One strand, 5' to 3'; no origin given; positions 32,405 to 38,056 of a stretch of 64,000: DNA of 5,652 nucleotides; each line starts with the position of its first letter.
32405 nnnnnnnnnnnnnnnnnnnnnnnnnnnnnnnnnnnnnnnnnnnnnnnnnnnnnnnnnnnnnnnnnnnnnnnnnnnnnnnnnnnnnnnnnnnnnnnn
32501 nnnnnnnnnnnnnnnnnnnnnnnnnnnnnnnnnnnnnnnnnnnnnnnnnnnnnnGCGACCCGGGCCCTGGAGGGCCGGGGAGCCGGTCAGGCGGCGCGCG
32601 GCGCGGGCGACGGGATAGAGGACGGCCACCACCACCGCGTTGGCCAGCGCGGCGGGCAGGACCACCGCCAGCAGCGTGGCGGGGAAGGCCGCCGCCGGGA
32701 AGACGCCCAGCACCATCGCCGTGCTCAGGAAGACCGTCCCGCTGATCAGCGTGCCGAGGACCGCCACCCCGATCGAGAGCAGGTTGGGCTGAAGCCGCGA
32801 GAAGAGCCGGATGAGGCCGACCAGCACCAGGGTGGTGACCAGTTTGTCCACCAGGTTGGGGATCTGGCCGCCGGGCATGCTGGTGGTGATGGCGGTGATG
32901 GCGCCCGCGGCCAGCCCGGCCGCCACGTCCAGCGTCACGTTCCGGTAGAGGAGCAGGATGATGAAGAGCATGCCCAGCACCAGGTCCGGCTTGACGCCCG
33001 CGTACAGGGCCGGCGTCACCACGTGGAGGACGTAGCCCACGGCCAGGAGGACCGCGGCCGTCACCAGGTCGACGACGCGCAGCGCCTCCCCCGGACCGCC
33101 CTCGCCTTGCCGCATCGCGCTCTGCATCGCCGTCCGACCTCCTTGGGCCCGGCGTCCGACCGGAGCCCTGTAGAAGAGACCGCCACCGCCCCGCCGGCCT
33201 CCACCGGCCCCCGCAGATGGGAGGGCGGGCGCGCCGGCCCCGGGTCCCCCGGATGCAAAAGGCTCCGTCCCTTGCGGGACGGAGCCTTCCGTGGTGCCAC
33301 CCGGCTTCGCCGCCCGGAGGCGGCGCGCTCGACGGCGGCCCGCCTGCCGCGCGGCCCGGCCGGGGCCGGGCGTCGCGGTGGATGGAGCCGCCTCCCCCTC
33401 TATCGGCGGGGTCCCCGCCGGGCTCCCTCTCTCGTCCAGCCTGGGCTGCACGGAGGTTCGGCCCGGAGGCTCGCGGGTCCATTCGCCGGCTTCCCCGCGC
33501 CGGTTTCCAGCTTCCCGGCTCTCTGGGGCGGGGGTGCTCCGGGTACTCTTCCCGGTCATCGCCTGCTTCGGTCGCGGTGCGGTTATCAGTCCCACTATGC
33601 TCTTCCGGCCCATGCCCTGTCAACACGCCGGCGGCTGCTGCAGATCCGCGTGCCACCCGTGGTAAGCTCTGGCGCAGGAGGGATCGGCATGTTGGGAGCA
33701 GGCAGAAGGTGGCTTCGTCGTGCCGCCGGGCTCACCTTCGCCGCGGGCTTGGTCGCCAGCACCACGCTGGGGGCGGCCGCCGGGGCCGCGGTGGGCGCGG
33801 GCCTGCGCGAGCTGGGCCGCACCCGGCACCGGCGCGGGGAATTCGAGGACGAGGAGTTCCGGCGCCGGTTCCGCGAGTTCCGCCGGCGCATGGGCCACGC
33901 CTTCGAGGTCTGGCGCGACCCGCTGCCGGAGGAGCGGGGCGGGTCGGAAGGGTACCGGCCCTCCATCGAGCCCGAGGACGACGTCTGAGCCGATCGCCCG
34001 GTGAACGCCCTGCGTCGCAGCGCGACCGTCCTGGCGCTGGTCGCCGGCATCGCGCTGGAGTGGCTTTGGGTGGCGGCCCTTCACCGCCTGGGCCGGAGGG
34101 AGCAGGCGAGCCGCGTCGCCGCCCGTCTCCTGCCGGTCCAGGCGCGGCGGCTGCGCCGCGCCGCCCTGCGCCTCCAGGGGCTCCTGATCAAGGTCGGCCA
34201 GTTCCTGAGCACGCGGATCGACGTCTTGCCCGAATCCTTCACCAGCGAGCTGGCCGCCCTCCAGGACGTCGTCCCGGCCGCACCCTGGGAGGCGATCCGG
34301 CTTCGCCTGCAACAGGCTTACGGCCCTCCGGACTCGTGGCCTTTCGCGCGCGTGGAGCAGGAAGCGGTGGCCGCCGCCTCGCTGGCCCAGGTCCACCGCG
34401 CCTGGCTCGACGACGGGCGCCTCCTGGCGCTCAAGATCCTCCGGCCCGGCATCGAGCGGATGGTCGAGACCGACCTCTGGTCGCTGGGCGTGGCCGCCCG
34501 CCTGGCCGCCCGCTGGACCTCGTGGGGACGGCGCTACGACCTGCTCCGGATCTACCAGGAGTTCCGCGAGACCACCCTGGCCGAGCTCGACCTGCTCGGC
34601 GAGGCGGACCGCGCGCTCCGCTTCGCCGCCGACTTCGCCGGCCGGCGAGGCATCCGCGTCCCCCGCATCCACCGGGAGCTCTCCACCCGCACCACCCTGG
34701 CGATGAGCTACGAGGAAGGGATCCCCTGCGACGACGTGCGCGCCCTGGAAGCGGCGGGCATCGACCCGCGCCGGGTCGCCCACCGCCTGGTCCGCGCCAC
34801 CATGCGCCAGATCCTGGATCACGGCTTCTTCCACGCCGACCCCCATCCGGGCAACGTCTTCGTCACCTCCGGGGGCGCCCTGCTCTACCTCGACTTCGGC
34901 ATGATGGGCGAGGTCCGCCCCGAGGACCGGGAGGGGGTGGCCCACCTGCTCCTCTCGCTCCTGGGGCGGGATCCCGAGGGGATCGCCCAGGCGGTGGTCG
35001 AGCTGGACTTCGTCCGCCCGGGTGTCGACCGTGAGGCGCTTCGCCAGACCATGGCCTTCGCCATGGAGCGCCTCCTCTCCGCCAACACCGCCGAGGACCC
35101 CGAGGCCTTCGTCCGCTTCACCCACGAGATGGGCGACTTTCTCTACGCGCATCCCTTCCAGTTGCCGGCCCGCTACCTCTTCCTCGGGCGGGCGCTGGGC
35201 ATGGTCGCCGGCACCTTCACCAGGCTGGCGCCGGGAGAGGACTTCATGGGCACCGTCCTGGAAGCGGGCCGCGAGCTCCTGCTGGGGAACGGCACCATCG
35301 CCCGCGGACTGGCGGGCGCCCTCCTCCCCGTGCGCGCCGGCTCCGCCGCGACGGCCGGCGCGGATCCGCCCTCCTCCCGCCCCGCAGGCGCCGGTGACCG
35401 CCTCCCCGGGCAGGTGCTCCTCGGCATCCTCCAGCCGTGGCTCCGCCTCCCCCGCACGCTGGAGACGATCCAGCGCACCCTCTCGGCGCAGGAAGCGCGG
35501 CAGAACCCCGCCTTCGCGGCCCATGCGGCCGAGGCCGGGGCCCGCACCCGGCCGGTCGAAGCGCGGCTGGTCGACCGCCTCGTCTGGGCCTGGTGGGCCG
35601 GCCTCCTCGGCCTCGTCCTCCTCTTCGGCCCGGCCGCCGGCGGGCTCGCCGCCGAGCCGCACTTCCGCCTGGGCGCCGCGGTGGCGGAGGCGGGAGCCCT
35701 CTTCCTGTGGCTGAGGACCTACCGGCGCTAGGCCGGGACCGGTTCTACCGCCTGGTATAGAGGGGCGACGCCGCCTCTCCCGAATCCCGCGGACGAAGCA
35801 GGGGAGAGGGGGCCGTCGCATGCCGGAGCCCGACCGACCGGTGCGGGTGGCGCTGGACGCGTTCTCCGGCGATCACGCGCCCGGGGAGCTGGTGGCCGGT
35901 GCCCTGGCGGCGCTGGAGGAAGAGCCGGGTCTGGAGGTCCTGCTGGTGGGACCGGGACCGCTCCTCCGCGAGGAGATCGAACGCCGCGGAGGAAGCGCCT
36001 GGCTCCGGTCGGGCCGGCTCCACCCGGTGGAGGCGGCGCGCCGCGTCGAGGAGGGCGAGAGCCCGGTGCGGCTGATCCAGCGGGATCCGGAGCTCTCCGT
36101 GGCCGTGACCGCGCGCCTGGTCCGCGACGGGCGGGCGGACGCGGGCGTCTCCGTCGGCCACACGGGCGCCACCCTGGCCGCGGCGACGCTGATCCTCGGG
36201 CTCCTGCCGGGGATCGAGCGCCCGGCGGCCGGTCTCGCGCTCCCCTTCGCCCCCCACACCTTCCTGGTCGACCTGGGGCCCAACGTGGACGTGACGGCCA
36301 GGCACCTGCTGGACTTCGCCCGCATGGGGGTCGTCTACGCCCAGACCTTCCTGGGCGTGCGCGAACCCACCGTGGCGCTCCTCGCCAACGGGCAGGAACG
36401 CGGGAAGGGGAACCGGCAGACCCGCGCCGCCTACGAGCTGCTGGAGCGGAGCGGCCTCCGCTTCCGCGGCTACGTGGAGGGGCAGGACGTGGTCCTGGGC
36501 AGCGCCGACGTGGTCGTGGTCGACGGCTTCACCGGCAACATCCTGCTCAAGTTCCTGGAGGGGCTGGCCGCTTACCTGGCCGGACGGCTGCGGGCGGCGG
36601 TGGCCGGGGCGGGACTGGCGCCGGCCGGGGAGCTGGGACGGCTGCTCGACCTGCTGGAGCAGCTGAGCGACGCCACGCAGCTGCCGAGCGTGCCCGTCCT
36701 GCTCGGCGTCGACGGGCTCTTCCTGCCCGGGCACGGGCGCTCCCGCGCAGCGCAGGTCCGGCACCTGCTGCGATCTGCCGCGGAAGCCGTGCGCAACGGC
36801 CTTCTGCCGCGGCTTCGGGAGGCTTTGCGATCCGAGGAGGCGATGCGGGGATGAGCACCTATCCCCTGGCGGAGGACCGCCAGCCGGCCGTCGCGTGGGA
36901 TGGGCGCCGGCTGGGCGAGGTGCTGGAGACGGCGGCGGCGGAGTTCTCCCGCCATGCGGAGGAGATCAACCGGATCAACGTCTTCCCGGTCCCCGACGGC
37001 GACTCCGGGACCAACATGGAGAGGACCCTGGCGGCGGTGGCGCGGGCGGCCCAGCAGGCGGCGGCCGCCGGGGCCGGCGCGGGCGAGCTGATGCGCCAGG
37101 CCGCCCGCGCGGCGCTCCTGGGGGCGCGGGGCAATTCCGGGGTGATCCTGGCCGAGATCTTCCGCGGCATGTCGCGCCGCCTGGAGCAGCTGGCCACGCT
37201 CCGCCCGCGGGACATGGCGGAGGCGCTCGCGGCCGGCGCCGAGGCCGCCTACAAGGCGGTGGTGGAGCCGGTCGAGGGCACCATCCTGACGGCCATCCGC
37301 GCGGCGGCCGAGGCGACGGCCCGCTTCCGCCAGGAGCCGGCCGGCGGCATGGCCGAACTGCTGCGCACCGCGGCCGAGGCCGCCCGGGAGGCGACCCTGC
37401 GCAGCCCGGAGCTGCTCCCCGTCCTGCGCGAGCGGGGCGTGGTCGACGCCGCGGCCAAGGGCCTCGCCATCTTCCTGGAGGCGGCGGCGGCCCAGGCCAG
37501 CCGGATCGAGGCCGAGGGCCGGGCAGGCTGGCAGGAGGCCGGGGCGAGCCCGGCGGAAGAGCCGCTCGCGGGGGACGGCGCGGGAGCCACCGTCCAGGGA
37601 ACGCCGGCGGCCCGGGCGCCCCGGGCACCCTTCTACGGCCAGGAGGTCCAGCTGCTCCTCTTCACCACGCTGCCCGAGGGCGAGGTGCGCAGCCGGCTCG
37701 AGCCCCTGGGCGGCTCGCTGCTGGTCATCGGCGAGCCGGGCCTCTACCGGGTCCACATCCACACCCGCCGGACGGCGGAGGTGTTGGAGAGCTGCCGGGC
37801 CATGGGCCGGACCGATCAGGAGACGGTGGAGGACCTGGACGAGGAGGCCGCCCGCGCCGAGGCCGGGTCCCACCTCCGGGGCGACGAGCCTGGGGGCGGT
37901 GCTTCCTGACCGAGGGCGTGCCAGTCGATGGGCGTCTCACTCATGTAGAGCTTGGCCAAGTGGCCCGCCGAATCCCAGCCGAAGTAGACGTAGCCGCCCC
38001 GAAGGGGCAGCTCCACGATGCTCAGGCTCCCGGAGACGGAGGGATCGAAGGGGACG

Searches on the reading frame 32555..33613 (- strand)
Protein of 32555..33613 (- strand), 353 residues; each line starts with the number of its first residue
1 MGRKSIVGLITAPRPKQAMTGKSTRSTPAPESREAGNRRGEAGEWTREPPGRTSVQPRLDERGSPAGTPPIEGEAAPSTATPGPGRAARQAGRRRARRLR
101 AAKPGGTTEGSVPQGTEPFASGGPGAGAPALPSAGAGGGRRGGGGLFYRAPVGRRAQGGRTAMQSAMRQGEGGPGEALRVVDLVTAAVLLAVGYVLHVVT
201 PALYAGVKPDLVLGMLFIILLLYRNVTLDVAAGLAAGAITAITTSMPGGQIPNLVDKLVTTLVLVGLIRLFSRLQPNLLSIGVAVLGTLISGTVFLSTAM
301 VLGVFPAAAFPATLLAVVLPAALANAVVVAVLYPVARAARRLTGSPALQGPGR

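Call 69: search_protein_families(library=pfam, proteins=[window:32555-33613:-], max_evalue=0.0001)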
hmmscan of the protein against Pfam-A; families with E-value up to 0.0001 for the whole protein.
window:32555-33613:- (353 aa): 1 family
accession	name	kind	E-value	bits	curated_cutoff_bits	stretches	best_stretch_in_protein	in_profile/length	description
PF17099.10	TrpP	-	3.2e-37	128.4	27.2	1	182-338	4-166/169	Tryptophan transporter TrpP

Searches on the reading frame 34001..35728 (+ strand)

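Call 69: search_protein_families(library=pfam, proteins=[window:34001-35728:+], max_evalue=0.0001)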
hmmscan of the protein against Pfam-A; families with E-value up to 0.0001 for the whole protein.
window:34001-35728:+ (576 aa): 1 family
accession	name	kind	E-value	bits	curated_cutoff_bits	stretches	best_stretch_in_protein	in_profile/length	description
PF03109.22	ABC1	-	1.4e-63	214.8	22.9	1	87-331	2-243/244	ABC1 atypical kinase-like domain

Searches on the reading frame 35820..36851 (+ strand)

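Call 69: search_protein_families(library=pfam, proteins=[window:35820-36851:+], max_evalue=0.0001)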
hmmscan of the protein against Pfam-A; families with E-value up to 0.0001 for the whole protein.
window:35820-36851:+ (344 aa): 1 family
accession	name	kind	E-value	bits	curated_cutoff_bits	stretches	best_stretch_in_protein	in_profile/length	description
PF02504.20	FA_synthesis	-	1.2e-68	232.1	29.1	1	8-328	1-321/324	Fatty acid synthesis protein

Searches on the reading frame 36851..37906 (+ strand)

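Call 69: search_protein_families(library=pfam, proteins=[window:36851-37906:+], max_evalue=0.0001)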
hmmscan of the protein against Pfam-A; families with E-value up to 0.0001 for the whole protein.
window:36851-37906:+ (352 aa): 2 families
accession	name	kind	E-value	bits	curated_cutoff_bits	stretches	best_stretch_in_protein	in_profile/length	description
PF02734.22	Dak2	-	7.6e-35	120.8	27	1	46-213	1-173/174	DAK2 domain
PF21645.3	FakA-like_M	-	4.4e-11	42.9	24.9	1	275-334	19-78/80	Fatty acid kinase subunit A-like, middle domain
